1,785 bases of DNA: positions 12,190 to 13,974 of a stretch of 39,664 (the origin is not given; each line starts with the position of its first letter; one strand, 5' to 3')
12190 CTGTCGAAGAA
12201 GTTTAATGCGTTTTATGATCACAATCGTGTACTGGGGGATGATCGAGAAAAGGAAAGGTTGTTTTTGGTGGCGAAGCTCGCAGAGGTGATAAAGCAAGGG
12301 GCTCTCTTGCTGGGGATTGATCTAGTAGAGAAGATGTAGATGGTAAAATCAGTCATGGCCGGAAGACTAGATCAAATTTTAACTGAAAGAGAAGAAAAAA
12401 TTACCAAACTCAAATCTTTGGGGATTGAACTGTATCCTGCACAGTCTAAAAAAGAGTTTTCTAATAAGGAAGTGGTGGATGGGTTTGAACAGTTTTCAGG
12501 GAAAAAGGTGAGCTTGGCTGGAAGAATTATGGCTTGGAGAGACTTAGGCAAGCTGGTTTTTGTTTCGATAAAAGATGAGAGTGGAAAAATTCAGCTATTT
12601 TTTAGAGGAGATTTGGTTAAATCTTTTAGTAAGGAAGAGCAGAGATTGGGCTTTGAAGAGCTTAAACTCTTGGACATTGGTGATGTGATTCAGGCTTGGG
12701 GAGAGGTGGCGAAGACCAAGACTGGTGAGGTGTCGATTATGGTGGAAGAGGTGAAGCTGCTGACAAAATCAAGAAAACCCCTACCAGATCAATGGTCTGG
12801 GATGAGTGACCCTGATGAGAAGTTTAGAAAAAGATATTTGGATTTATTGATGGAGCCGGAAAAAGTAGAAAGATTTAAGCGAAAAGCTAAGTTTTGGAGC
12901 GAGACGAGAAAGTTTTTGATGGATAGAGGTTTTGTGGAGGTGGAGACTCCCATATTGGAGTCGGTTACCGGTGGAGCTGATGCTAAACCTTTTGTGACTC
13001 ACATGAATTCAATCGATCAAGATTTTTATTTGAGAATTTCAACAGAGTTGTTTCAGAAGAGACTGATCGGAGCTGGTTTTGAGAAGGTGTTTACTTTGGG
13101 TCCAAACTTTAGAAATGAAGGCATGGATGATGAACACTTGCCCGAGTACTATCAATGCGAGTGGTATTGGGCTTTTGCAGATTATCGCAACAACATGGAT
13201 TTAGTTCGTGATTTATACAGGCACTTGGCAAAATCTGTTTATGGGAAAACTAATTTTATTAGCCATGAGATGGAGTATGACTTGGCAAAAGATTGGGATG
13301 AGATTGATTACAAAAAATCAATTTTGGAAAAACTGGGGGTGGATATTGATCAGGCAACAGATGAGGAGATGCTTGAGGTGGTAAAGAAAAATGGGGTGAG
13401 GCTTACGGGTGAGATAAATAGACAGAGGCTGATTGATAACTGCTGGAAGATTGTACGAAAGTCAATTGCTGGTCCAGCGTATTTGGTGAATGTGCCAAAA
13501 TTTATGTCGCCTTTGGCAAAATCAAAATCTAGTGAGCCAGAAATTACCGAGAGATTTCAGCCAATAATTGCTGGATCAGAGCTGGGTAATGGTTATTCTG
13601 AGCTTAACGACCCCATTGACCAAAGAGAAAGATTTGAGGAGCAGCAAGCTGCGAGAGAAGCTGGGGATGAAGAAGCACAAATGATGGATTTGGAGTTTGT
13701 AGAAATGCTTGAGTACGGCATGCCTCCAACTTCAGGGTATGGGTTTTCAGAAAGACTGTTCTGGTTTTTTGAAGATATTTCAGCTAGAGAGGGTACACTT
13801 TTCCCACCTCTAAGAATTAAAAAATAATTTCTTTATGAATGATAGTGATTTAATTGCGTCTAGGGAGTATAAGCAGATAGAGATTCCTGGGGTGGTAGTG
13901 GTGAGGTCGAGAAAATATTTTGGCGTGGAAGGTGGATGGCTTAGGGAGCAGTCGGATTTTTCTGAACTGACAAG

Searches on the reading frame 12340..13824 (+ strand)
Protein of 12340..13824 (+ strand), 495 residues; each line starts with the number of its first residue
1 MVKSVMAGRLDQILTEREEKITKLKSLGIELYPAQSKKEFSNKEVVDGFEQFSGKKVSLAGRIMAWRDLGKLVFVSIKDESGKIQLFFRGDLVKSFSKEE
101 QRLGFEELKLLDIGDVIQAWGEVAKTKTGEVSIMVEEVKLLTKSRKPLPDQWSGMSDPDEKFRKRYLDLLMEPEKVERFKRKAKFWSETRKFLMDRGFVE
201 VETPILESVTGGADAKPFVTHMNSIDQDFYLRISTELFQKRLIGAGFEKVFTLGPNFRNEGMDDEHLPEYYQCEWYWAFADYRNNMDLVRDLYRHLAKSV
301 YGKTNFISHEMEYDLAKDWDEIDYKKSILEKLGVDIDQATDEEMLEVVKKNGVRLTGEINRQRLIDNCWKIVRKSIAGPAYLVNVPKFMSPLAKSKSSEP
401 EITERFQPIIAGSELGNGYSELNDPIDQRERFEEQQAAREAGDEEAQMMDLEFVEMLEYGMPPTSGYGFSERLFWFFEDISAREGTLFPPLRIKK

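Call 79: search_protein_families(library=pfam, proteins=[window:12340-13824:+], max_evalue=0.01)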
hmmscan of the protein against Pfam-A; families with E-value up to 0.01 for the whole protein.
window:12340-13824:+ (495 aa): 3 families
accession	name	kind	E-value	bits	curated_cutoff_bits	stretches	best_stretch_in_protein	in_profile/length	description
PF00152.25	tRNA-synt_2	-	3.8e-68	230.3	25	1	159-489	3-305/308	tRNA synthetases class II (D, K and N)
PF01336.31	tRNA_anti-codon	-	8.9e-16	58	27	1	57-141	1-75/75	OB-fold nucleic acid binding domain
PF01409.25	tRNA-synt_2d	-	0.0017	18.3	19.8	1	226-304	78-157/246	tRNA synthetases class II core domain (F)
